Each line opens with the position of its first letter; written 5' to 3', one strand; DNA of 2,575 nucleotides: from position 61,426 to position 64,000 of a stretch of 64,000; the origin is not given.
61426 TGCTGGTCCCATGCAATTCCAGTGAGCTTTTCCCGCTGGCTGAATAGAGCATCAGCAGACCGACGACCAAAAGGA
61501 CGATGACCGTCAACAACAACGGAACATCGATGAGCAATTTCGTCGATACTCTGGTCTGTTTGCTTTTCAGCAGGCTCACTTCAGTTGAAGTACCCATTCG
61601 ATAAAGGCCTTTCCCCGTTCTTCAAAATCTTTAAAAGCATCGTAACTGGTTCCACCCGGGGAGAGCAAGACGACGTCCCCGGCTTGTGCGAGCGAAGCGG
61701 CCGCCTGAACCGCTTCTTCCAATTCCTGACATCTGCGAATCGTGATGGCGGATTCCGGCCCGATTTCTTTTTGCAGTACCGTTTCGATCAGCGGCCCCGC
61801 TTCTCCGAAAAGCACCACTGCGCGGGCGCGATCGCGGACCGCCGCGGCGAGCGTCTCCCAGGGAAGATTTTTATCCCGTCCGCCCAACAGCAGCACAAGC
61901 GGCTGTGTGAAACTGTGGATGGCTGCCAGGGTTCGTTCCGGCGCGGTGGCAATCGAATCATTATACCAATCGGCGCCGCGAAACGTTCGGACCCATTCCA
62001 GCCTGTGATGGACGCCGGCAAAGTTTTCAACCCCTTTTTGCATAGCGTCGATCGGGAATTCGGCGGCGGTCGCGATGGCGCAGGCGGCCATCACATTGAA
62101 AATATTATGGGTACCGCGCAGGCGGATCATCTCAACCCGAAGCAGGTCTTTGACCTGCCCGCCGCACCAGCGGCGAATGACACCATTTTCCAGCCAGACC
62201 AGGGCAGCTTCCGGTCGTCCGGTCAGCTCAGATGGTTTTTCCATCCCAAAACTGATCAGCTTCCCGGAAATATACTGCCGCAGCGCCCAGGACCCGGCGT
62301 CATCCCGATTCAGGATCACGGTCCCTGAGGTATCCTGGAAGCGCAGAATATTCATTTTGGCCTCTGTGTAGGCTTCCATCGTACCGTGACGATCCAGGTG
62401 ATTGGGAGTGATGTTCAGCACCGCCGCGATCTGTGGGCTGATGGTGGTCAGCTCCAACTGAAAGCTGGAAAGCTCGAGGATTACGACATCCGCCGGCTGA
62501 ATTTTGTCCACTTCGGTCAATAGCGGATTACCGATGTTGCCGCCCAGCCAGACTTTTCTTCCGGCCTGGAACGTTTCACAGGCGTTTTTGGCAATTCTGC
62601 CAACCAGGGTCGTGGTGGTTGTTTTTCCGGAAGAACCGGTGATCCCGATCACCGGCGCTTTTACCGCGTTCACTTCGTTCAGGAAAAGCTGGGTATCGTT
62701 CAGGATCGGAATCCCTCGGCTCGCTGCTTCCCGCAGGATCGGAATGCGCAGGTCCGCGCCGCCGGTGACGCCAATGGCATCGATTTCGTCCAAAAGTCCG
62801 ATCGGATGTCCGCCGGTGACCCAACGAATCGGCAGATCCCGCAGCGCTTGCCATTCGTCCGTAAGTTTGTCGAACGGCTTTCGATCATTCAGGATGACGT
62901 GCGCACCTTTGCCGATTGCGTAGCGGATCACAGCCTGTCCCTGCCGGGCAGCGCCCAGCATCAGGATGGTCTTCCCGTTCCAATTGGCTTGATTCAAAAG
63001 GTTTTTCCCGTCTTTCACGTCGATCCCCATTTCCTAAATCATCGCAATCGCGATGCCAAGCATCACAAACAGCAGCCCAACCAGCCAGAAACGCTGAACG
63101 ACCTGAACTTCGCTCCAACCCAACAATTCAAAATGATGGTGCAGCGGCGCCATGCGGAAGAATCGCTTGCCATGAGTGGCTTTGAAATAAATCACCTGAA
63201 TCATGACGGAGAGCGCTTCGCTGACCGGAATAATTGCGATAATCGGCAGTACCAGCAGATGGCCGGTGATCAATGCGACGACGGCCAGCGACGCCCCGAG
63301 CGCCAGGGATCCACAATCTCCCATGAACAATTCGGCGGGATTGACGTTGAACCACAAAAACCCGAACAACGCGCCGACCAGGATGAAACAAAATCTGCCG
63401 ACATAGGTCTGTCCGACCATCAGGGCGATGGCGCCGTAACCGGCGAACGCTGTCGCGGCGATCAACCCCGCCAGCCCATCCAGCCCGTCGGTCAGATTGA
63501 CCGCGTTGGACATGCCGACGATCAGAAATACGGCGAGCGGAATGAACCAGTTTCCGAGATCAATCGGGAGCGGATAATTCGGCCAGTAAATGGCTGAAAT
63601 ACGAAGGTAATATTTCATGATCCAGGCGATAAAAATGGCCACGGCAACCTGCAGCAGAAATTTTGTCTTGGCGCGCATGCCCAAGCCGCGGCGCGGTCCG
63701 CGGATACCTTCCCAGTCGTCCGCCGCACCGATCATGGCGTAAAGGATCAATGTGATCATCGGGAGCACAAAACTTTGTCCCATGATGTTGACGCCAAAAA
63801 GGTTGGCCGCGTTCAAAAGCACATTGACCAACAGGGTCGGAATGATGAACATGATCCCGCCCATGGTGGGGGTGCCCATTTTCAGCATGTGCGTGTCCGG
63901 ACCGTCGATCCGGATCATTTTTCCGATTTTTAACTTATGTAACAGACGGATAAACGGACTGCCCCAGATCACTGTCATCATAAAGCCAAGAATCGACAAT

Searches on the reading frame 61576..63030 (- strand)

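Call 58: search_protein_families(library=pfam, proteins=[window:61576-63030:-], max_evalue=0.00001)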
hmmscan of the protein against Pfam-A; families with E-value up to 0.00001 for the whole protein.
window:61576-63030:- (484 aa): 2 families
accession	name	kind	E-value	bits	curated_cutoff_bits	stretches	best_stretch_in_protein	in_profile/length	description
PF08245.18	Mur_ligase_M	-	3.7e-30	105.8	24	1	130-320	1-200/200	Mur ligase middle domain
PF02875.26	Mur_ligase_C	-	1.6e-13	52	28.4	1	342-458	1-125/127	Mur ligase, glutamate ligase domain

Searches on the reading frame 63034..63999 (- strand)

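Call 58: search_protein_families(library=pfam, proteins=[window:63034-63999:-], max_evalue=0.00001)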
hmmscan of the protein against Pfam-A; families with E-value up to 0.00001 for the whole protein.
window:63034-63999:- (321 aa): 1 family
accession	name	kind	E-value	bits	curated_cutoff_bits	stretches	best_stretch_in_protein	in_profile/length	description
PF00953.26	Glycos_transf_4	-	2.2e-36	125.7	27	1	81-244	5-158/160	Glycosyl transferase family 4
